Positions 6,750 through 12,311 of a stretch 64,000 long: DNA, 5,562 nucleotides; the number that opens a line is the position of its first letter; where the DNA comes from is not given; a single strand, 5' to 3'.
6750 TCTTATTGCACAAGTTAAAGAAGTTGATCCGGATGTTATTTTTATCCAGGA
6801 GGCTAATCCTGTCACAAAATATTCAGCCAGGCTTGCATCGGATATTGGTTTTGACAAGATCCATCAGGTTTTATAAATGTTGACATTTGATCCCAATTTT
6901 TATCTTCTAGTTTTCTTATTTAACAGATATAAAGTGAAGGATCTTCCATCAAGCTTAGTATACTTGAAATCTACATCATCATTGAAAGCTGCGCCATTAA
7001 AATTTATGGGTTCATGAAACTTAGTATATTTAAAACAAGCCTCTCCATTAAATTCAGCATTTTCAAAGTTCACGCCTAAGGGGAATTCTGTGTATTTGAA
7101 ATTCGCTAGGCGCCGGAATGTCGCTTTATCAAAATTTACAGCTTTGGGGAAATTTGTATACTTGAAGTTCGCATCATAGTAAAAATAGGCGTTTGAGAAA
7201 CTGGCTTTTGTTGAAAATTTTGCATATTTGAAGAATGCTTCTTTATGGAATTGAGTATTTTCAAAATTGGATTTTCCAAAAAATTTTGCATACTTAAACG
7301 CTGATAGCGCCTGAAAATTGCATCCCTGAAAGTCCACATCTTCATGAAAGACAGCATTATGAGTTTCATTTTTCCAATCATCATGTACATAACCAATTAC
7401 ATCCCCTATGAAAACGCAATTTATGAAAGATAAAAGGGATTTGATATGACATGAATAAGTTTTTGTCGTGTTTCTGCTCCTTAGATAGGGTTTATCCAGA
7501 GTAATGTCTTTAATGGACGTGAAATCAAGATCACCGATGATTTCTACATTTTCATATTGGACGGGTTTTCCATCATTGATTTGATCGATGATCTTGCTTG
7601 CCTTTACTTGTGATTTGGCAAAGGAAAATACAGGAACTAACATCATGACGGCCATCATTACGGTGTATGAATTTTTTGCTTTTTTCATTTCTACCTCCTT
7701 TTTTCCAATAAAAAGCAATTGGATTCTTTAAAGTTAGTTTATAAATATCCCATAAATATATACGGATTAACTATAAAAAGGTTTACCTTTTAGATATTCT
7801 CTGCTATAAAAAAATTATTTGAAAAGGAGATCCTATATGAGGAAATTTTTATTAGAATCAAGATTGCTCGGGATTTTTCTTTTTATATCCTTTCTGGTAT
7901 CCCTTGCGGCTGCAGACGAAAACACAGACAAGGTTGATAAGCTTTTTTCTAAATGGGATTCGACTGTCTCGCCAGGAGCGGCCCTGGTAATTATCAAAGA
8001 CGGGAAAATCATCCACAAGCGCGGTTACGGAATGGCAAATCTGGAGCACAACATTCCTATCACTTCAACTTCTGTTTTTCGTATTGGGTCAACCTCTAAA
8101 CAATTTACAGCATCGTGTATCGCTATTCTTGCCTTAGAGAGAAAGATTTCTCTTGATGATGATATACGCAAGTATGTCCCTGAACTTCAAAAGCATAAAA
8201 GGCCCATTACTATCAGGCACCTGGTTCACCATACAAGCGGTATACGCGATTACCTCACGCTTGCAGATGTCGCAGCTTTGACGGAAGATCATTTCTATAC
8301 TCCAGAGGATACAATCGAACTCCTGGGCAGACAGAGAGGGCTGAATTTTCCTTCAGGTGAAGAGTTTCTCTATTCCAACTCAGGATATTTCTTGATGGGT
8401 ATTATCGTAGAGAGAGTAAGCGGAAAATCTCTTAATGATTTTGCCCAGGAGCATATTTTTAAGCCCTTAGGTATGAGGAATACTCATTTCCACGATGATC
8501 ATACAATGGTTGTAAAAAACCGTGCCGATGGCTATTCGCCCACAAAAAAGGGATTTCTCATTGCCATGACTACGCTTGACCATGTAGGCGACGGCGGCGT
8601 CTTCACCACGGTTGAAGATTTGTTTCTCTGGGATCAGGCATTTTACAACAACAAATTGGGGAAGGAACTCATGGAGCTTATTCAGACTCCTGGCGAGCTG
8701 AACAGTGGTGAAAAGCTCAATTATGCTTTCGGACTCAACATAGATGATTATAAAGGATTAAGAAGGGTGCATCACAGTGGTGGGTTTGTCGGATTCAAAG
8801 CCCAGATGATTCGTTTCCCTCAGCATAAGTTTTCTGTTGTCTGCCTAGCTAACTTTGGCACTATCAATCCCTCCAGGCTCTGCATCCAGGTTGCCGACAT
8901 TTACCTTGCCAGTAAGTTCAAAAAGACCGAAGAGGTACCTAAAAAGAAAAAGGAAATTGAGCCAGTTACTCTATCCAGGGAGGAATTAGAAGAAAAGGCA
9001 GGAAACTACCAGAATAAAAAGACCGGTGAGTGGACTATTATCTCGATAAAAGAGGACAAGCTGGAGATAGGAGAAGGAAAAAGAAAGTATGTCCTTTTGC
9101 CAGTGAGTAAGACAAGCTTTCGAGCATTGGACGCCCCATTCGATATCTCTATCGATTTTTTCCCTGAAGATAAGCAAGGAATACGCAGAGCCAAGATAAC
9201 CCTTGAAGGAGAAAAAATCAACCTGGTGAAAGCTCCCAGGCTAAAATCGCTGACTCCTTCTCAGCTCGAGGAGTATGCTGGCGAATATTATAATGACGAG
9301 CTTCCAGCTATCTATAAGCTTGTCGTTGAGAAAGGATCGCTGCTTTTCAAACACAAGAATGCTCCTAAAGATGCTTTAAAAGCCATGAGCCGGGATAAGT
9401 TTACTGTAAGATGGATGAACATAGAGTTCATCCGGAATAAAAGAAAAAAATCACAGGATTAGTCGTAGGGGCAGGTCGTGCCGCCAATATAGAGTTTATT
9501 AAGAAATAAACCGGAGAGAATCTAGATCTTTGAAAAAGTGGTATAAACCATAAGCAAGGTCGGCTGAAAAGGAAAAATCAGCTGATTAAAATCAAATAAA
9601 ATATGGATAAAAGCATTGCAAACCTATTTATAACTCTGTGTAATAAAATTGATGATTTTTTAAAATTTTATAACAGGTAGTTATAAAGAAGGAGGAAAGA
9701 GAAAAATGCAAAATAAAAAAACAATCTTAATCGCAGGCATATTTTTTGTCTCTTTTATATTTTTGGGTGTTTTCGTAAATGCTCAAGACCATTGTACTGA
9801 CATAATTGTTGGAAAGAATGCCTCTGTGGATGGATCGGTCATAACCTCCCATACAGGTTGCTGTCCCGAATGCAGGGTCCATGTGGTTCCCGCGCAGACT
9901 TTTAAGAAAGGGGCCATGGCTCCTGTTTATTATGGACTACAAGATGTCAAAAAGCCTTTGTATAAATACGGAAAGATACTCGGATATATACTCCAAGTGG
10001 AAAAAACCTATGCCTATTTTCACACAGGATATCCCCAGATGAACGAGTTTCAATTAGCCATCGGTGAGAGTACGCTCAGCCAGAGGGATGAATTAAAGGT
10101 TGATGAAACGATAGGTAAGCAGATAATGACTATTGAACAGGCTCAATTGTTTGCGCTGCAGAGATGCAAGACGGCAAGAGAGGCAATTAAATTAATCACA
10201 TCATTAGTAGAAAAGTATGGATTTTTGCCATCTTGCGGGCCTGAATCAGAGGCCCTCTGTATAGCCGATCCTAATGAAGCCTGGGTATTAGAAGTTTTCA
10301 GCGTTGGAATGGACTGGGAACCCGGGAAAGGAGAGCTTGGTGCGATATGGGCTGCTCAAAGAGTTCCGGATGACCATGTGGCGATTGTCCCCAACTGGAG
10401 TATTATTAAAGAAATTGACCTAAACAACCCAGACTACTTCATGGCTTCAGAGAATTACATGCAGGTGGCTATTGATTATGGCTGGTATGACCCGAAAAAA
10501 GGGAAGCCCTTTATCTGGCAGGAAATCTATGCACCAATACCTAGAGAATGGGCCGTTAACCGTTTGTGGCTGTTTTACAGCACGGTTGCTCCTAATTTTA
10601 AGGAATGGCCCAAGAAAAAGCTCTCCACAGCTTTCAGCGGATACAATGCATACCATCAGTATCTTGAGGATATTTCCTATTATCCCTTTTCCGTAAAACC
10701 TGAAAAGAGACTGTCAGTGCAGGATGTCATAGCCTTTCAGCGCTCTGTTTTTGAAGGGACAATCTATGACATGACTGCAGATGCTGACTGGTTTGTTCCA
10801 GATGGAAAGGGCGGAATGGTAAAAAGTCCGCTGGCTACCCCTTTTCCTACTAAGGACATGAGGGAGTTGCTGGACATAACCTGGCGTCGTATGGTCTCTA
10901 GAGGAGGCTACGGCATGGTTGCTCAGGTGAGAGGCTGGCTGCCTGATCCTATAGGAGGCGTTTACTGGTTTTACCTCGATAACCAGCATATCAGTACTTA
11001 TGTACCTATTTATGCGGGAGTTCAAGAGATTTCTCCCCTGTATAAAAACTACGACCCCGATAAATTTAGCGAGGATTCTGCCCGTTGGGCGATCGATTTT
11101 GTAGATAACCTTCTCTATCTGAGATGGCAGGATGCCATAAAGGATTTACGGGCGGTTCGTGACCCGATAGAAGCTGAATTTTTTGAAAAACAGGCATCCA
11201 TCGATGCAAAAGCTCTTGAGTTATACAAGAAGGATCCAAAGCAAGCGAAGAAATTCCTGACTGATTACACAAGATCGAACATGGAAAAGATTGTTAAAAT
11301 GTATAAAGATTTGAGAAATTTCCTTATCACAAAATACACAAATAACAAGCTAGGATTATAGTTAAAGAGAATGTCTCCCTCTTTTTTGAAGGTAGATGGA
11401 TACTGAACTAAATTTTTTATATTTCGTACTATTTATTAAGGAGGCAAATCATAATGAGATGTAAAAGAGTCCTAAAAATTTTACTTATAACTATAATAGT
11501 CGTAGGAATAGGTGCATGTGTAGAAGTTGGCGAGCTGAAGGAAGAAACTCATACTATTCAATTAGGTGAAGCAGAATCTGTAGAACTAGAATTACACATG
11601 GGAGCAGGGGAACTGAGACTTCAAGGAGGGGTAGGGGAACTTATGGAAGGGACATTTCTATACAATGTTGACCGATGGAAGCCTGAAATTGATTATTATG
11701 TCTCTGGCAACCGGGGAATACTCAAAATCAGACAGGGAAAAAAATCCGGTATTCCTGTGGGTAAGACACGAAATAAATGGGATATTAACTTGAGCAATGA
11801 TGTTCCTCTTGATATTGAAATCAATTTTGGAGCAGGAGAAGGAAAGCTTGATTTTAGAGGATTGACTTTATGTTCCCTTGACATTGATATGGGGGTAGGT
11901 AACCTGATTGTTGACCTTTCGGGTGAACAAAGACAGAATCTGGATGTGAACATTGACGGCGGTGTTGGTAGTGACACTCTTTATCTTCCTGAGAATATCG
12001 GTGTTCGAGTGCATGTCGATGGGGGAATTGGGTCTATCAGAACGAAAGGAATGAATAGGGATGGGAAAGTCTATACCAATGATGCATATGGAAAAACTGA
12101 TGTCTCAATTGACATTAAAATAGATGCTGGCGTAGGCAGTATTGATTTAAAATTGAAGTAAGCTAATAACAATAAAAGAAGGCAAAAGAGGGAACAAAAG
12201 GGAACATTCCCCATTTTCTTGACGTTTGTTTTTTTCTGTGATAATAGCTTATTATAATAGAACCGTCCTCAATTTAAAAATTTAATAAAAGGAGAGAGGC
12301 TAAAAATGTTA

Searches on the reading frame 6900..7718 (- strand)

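Call 71: search_protein_families(library=pfam, proteins=[window:6900-7718:-], max_evalue=1e-8)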
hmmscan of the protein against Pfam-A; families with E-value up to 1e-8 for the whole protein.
window:6900-7718:- (272 aa): 1 family
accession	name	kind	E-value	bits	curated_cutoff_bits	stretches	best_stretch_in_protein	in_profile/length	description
PF13576.12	Pentapeptide_3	-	3.7e-29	101.1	27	2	185-227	1-42/48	Pentapeptide repeats (9 copies)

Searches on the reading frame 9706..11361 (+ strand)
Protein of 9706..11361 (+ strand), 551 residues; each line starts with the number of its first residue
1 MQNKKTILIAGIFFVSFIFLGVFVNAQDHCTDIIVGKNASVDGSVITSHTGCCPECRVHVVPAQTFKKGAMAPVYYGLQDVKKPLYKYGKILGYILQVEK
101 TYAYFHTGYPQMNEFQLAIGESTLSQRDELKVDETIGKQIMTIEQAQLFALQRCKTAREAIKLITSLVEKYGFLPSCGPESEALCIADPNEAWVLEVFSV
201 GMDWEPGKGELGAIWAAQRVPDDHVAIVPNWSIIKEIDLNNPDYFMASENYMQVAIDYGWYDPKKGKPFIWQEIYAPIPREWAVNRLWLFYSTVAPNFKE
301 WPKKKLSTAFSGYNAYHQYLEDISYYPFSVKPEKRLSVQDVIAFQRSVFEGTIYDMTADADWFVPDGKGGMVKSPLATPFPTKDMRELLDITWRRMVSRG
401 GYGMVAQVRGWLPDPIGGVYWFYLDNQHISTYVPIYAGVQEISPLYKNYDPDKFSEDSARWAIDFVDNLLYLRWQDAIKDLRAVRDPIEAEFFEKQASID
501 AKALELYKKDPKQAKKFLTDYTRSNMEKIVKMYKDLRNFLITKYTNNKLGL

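Call 10: search_protein_families(library=pfam, proteins=[window:9706-11361:+], max_evalue=0.01)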
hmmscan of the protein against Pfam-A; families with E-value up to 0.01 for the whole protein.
window:9706-11361:+ (551 aa): 1 family
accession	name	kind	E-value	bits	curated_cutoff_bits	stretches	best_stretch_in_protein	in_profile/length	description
PF03577.20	Peptidase_C69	-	2.9e-48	165.3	23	1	30-483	2-398/402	Peptidase family C69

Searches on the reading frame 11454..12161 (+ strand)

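Call 10: search_protein_families(library=pfam, proteins=[window:11454-12161:+], max_evalue=0.01)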
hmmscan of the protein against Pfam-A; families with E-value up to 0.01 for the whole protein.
window:11454-12161:+ (235 aa): 2 families
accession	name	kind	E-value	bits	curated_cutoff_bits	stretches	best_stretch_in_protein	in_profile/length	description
PF17115.11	Toast_rack_N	-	3e-23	82.3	22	1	39-127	2-92/92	N-terminal domain of toast_rack, DUF2154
PF09922.15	LiaF-like_C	-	3.2e-07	30.7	29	1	139-231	14-113/114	Cell wall-active antibiotics response LiaF, C-terminal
